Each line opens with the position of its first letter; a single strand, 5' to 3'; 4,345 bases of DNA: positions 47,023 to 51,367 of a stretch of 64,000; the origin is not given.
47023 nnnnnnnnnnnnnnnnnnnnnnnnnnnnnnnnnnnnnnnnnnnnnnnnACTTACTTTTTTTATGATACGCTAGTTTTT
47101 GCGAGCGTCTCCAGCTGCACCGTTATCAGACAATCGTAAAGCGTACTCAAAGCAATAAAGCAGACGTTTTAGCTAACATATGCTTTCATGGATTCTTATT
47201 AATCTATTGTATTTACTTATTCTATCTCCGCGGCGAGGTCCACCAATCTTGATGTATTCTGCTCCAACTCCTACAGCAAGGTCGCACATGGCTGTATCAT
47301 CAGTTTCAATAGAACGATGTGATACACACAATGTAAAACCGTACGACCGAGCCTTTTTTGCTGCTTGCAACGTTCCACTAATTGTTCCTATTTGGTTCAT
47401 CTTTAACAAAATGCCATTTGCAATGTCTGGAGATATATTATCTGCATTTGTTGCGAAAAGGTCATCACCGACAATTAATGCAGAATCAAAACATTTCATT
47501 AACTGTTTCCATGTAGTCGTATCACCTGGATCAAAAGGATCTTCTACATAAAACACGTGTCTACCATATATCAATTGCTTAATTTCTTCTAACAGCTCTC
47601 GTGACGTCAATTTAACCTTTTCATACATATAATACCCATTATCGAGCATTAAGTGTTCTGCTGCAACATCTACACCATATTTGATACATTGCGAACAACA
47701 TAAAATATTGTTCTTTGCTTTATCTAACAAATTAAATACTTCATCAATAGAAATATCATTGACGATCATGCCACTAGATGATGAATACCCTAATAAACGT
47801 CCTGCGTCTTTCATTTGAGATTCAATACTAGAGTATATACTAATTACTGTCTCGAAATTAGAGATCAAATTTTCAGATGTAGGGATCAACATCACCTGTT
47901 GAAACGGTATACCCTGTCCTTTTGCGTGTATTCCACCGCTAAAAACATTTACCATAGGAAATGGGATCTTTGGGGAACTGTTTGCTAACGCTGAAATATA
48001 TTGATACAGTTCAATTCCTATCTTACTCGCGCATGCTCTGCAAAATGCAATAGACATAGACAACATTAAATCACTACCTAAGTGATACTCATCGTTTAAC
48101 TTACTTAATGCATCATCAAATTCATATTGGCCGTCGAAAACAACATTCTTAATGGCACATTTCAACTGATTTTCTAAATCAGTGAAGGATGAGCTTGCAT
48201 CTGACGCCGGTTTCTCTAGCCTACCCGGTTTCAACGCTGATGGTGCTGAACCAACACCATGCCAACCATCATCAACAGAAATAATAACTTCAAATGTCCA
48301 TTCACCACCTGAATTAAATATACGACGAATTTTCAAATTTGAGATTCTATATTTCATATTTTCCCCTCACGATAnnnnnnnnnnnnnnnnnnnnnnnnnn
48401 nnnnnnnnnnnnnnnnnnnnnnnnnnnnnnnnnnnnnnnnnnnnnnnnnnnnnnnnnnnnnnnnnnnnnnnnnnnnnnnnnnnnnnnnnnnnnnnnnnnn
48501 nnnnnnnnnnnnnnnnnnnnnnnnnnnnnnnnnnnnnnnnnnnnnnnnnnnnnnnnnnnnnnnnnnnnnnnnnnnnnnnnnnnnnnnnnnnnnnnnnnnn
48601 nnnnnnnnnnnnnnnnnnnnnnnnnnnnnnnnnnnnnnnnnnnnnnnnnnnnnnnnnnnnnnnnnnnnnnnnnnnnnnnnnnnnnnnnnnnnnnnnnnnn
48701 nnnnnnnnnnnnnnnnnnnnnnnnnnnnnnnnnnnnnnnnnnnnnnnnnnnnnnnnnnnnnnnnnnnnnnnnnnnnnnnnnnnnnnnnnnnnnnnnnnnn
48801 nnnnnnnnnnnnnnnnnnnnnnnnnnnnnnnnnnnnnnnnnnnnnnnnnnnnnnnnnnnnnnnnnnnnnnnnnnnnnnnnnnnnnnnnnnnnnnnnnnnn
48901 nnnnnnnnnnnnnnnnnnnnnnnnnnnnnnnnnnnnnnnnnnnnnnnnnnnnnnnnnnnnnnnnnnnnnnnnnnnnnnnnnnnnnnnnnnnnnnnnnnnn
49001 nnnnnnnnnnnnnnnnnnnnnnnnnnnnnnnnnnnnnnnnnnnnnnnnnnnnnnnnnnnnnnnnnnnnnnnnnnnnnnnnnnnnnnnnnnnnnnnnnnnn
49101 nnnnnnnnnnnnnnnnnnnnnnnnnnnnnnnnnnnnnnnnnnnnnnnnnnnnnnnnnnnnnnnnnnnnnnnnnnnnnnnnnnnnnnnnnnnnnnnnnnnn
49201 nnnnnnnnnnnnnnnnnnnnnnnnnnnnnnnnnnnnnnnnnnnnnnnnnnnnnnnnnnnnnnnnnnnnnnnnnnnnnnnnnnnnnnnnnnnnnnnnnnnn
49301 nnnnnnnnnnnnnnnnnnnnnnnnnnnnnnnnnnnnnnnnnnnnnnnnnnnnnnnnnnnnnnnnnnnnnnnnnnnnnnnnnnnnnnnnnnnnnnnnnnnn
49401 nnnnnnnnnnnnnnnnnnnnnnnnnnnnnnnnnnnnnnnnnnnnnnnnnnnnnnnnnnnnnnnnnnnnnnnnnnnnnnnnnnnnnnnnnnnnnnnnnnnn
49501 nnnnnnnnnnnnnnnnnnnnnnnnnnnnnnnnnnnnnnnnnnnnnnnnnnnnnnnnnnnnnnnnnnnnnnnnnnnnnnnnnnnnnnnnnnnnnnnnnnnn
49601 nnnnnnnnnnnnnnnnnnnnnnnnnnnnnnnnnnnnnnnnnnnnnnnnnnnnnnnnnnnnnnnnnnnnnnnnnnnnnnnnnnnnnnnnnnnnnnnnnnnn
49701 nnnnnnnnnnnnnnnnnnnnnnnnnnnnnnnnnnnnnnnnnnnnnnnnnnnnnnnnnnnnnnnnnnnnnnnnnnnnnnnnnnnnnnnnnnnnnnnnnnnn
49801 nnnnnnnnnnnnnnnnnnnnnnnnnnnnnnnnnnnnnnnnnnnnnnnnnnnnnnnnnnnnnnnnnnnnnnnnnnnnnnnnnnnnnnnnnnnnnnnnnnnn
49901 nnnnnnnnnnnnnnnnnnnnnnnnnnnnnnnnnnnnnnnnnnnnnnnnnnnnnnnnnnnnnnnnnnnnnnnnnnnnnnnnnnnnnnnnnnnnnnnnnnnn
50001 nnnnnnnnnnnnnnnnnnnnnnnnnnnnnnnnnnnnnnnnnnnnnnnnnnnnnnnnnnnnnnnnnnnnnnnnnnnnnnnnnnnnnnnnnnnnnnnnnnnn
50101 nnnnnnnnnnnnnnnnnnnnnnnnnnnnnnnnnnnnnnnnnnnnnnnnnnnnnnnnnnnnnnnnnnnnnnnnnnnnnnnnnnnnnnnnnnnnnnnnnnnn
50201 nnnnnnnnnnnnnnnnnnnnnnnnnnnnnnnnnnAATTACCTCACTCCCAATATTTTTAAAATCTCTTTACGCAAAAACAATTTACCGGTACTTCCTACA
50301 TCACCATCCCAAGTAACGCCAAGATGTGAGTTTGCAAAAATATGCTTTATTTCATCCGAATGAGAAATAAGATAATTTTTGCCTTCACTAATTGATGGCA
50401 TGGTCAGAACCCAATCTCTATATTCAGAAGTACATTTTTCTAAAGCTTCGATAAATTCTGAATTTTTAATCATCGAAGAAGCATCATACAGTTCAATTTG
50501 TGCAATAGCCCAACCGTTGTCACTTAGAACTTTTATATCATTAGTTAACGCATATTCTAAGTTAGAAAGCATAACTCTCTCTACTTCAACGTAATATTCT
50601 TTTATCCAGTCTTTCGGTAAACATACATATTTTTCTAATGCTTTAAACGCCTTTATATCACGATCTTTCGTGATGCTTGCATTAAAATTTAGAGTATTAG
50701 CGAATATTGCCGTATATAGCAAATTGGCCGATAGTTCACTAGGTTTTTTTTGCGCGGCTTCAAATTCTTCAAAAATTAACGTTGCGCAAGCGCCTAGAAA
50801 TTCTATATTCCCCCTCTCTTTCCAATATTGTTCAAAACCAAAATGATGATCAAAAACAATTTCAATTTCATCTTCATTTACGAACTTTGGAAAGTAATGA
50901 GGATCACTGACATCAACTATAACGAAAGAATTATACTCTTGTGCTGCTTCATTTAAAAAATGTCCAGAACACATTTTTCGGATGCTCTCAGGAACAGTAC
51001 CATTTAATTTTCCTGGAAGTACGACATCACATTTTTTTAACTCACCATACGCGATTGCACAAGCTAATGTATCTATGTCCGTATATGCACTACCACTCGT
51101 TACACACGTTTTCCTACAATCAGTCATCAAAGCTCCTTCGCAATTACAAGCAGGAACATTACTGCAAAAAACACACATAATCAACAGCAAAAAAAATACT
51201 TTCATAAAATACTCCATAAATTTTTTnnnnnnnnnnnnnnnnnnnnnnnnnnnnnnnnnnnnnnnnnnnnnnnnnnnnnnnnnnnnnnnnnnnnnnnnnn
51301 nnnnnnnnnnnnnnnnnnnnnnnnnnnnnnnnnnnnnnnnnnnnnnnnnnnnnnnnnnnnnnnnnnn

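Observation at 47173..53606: Five-gene operon of glycolysis-like, nucleotidyl-transfer and phosphoesterase enzymes that fits no pathway I can name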

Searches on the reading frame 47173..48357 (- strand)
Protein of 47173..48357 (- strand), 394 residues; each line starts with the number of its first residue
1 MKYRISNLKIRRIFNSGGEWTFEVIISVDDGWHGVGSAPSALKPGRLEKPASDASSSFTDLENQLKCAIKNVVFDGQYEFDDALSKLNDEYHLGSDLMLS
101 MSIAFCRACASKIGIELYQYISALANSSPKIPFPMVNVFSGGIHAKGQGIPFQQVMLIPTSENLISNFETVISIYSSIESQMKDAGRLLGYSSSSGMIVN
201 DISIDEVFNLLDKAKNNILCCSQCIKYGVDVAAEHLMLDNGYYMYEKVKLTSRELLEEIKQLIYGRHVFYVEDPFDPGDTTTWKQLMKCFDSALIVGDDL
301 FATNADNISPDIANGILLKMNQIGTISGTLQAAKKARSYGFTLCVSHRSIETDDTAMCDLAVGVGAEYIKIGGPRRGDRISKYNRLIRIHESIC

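Call 3: search_protein_families(library=pfam, proteins=[window:47173-48357:-], max_evalue=0.01)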
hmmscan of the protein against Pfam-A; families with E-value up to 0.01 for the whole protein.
window:47173-48357:- (394 aa): 2 families
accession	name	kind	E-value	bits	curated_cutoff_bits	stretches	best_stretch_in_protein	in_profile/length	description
PF00113.28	Enolase_C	-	8.9e-48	163.5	21.5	1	131-393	4-281/296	Enolase, C-terminal TIM barrel domain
PF03952.21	Enolase_N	-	1.2e-11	45.3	35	1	5-121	1-131/131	Enolase, N-terminal domain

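Call 4: search_protein_families(library=ncbifam, proteins=[window:47173-48357:-], max_evalue=0.01)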
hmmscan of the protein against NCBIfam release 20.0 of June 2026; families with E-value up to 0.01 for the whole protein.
window:47173-48357:- (394 aa): 3 families
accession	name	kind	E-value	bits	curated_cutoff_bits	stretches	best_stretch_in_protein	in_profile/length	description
TIGR01060.2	eno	equivalog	6.8e-64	216.1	300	1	5-393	1-410/425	phosphopyruvate hydratase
NF006223.0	PRK08350.1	equivalog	6.5e-08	32.2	624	1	88-213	86-210/341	hypothetical protein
NF005105.0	PRK06545.1-3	equivalog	0.0038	16.1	524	1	231-273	133-175/367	prephenate dehydrogenase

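Call 55: search_solved_structures(query=window:47173-48357:-, show_alignments=1, max_evalue=1e-20)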
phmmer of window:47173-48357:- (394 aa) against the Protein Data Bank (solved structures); distinct sequences matched with E-value up to 1e-20: 67 (the best 60 are shown).
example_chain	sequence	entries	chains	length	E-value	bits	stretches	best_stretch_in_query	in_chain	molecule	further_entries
6nb2_A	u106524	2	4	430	7.4e-48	166.9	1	5-391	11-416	Enolase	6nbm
7e4f_A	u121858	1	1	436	1.1e-45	159.8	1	6-393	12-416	Enolase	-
7ckp_A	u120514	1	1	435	1.5e-45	159.3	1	6-393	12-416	Enolase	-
7clk_A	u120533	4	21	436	1.5e-45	159.3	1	6-393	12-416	Enolase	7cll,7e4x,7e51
2pa6_A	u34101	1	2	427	1.7e-45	159.2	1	3-392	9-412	Enolase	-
3uj2_A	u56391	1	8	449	1.7e-45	159.1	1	10-392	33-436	Enolase 1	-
6l7d_A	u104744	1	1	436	2e-45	158.9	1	6-393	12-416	Enolase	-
7dlr_A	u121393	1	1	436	3.9e-45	158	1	6-393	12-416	Enolase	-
4mks_A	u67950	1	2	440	8.4e-45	156.8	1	89-393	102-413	Enolase 2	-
4rop_A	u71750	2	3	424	3.6e-44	154.8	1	5-391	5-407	Enolase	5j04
5boe_A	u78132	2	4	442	7.5e-44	153.7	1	9-392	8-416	Enolase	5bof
3tqp_A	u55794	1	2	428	7.8e-44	153.6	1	76-391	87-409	Enolase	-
1iyx_A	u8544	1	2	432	1.8e-43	152.5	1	6-392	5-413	ENOLASE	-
4a3r_A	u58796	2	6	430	5.7e-43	150.8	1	10-393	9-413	ENOLASE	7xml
3qn3_A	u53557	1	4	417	5.1e-42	147.7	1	9-390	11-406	Enolase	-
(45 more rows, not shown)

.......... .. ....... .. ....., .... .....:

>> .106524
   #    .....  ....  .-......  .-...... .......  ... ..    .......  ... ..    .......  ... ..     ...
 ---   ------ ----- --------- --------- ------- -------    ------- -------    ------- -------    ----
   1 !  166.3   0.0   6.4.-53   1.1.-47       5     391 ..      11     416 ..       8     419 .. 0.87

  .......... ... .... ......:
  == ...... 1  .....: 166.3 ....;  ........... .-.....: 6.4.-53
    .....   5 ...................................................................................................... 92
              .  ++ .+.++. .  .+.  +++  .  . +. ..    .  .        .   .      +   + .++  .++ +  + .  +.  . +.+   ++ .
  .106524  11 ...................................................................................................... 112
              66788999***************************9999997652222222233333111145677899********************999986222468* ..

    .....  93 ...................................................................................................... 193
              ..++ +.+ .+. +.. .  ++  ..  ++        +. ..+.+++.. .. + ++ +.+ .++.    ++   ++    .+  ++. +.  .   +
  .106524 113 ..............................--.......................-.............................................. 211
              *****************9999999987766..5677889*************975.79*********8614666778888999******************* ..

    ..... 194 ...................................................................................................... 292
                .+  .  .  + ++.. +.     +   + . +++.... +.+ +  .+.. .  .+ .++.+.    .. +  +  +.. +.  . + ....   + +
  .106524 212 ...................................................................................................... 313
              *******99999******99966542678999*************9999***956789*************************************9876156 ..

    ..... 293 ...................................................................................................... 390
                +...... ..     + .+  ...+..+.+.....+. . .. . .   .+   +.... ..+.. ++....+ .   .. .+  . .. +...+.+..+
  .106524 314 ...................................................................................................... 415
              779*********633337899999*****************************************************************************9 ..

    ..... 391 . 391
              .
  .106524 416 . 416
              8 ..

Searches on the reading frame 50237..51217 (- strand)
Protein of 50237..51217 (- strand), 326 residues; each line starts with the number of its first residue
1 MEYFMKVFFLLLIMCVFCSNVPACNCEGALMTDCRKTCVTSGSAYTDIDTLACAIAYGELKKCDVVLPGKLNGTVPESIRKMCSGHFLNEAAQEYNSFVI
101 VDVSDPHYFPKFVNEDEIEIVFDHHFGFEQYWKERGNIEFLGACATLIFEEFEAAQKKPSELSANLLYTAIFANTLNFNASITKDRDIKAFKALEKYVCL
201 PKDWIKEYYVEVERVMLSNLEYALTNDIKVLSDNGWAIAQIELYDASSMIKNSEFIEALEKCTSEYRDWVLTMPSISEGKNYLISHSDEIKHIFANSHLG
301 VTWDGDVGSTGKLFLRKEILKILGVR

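Call 3: search_protein_families(library=pfam, proteins=[window:50237-51217:-], max_evalue=0.01)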
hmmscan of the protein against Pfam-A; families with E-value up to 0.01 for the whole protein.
window:50237-51217:- (326 aa): 1 family
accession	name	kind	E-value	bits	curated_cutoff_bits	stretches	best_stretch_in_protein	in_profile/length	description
PF01368.27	DHH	-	0.00012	22.8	28.1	1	42-171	6-125/125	DHH family, N-terminal domain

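Call 4: search_protein_families(library=ncbifam, proteins=[window:50237-51217:-], max_evalue=0.01)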
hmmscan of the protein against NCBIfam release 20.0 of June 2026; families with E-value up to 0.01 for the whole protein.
window:50237-51217:- (326 aa): 8 families
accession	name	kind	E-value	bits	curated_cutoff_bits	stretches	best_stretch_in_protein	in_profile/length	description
NF011447.0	PRK14869.2-3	equivalog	2.8e-14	52.6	522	1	113-270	320-482/540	putative manganese-dependent inorganic diphosphatase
NF003877.0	PRK05427.1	equivalog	1.3e-13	51.1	283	1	46-289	12-269/308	manganese-dependent inorganic pyrophosphatase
NF011449.0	PRK14869.2-5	equivalog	1.9e-08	33.8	411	1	101-264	212-381/451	putative manganese-dependent inorganic diphosphatase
NF011442.0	PRK14869.1-4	equivalog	2.7e-07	29.4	400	1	136-265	347-480/543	putative manganese-dependent inorganic diphosphatase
NF011440.0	PRK14869.1-2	equivalog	5.2e-07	28.7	746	1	139-288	345-499/541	putative manganese-dependent inorganic diphosphatase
NF011443.0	PRK14869.1-5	equivalog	5.1e-06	25.2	335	1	139-293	351-511/546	putative manganese-dependent inorganic diphosphatase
NF011441.0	PRK14869.1-3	equivalog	2.1e-05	23.3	753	1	139-266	350-481/548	putative manganese-dependent inorganic diphosphatase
NF011448.0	PRK14869.2-4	equivalog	0.00027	19.3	562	1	101-244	326-476/563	putative manganese-dependent inorganic diphosphatase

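Call 59: search_solved_structures(query=window:50237-51217:-, show_alignments=2, max_evalue=0.01)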
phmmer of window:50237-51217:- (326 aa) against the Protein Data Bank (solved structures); distinct sequences matched with E-value up to 0.01: 5.
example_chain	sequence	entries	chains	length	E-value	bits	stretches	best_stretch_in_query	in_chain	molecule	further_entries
1wpn_A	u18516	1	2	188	6.1e-09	38.8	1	42-196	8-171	Manganese-dependent inorganic pyrophosphatase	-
1k23_A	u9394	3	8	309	6.3e-09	38.8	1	42-264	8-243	Manganese-dependent inorganic pyrophosphatase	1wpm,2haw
2iw4_A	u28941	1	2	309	6.4e-08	35.5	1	42-264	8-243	MANGANESE-DEPENDENT INORGANIC PYROPHOSPHATASE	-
9m0m_A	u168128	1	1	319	0.00096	21.8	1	96-293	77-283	inorganic diphosphatase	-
4rpa_A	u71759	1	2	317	0.0051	19.4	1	110-275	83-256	Probable manganese-dependent inorganic pyrophosphatase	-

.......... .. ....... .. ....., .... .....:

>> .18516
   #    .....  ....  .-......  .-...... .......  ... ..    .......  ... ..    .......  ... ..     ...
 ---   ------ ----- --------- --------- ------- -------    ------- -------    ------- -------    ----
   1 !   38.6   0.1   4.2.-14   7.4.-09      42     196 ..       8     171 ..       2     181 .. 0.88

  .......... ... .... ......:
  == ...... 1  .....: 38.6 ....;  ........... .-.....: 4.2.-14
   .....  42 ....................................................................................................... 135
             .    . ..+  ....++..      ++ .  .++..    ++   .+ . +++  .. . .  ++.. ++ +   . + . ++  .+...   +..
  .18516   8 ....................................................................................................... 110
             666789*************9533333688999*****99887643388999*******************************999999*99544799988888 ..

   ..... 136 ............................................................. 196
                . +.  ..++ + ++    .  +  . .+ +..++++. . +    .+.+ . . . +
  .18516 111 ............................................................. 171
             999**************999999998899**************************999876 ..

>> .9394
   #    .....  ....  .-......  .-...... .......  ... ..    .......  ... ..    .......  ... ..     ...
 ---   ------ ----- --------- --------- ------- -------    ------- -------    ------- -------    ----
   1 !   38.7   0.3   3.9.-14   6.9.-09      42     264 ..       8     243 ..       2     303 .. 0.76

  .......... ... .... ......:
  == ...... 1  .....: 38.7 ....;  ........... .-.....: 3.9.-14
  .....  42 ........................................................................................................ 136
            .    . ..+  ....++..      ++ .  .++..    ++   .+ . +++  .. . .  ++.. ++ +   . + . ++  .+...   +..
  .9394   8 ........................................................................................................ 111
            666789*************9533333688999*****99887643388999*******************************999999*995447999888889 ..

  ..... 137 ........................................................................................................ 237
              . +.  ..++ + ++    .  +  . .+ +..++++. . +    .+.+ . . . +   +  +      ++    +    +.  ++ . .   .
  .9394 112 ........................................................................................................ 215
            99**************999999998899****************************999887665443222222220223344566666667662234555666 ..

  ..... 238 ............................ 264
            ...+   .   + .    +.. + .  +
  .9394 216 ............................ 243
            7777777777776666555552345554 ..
